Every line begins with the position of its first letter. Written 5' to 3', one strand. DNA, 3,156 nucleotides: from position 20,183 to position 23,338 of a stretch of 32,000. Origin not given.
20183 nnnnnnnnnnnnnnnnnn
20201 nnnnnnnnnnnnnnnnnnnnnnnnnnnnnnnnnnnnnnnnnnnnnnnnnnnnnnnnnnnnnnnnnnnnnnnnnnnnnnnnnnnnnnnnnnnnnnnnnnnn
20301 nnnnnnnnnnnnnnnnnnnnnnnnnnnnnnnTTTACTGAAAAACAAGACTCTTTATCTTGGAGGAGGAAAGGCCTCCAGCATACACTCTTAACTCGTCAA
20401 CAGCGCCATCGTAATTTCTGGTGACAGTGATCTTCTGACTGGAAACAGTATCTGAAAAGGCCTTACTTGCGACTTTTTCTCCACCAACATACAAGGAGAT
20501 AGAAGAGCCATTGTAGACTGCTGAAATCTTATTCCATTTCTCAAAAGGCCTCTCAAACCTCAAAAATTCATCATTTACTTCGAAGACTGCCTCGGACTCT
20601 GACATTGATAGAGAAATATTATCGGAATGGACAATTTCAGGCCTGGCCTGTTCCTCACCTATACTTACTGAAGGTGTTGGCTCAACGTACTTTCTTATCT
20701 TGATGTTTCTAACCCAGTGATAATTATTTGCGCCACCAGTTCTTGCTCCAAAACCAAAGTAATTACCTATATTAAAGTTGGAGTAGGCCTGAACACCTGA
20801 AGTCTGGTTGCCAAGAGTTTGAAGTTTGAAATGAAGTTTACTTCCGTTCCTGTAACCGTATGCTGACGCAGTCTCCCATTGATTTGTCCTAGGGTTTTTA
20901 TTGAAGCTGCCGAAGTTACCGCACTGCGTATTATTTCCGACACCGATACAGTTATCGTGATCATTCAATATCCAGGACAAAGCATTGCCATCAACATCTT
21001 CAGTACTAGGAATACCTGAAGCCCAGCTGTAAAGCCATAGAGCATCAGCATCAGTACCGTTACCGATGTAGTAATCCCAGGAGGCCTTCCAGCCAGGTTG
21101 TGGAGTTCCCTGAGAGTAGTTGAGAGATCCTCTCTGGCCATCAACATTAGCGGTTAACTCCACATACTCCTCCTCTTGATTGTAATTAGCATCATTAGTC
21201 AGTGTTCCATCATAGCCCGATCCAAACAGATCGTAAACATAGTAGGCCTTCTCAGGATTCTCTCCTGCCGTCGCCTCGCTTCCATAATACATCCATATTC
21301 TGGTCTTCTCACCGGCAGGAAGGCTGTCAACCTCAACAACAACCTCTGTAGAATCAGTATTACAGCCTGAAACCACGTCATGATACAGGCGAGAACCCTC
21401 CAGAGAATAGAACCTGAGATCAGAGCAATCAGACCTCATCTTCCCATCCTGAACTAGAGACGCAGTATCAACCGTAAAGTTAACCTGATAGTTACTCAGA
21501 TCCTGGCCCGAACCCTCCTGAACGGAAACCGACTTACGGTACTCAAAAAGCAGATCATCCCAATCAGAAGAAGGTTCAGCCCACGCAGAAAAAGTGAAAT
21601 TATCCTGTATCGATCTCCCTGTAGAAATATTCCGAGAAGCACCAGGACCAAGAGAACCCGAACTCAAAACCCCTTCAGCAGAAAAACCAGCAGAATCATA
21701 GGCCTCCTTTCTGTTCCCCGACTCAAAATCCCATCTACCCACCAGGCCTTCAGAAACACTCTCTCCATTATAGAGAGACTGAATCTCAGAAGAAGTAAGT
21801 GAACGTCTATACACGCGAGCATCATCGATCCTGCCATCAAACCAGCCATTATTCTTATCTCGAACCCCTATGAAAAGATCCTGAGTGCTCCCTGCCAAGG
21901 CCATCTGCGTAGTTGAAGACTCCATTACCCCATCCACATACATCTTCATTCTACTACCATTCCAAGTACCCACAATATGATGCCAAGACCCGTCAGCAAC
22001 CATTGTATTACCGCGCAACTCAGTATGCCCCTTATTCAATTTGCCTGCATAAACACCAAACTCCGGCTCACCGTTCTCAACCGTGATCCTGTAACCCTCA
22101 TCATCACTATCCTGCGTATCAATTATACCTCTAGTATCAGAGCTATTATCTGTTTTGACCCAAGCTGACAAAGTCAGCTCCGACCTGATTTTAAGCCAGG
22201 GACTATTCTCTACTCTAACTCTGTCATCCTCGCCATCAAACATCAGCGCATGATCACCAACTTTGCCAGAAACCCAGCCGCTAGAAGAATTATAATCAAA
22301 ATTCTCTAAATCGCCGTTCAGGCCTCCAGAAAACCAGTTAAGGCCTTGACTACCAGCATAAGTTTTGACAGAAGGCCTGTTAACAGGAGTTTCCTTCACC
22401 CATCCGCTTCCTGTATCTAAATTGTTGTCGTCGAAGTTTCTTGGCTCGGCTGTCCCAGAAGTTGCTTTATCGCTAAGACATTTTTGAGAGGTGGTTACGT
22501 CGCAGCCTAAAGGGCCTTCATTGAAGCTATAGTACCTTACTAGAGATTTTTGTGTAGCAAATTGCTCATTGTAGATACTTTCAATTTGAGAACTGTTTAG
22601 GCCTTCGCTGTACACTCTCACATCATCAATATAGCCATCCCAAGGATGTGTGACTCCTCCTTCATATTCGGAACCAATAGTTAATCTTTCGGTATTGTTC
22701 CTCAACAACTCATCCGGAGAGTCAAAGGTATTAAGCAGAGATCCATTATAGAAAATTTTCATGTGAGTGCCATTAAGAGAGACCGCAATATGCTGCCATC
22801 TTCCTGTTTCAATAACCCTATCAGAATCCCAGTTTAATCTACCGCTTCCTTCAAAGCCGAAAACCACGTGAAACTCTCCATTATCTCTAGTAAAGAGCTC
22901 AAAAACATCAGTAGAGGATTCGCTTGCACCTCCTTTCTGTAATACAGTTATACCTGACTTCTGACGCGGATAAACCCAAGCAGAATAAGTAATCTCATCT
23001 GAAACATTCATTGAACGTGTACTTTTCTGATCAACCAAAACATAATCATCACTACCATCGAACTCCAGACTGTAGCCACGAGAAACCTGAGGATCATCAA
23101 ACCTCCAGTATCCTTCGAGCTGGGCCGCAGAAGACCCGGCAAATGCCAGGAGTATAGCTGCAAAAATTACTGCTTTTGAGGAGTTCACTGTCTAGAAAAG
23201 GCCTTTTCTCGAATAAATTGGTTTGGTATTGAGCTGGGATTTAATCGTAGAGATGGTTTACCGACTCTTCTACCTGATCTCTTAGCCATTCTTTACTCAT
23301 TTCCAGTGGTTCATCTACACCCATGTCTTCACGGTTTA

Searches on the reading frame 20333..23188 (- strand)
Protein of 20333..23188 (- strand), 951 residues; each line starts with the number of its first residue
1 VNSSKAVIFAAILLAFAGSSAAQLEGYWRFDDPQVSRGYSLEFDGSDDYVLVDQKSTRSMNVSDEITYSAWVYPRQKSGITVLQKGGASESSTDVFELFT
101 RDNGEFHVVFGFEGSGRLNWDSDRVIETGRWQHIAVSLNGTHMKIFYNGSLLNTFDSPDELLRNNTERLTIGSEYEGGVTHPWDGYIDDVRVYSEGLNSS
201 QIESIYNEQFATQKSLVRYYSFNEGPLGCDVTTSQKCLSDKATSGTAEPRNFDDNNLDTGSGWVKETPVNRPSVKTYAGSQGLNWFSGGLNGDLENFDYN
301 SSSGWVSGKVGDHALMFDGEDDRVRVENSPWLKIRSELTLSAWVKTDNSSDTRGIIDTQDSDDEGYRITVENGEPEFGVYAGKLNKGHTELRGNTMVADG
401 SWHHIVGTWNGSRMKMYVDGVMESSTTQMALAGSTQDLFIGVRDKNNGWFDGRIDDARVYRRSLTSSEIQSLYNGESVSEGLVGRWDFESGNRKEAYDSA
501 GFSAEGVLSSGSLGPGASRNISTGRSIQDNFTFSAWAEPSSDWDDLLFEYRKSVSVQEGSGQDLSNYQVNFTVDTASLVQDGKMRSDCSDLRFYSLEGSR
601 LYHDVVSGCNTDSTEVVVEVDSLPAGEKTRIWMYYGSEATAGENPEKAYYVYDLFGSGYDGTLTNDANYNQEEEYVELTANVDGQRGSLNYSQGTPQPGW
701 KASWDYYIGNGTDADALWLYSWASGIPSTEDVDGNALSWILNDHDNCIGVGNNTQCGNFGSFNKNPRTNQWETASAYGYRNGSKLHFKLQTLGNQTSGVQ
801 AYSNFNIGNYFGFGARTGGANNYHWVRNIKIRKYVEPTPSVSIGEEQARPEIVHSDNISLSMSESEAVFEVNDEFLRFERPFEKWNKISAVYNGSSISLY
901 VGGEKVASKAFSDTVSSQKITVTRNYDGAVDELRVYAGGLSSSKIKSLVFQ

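Call 75: search_protein_families(library=pfam, proteins=[window:20333-23188:-], max_evalue=0.001)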
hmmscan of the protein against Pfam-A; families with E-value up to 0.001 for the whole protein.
window:20333-23188:- (951 aa): 5 families
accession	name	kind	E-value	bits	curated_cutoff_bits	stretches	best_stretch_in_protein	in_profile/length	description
PF13385.13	Laminin_G_3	-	6.5e-66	221.6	27.6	3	318-470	1-151/151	Concanavalin A-like lectin/glucanases superfamily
PF02210.31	Laminin_G_2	-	3.2e-14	53.9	22.9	1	362-457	17-121/126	Laminin G domain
PF10102.14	DUF2341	-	2.7e-11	44.2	23.4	1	587-656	1-72/84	Domain of unknown function (DUF2341)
PF00054.30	Laminin_G_1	-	4.8e-09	37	24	0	350-428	4-81/131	Laminin G domain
PF06439.18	3keto-disac_hyd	-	9.6e-09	36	26.8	0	122-163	118-159/187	3-keto-disaccharide hydrolase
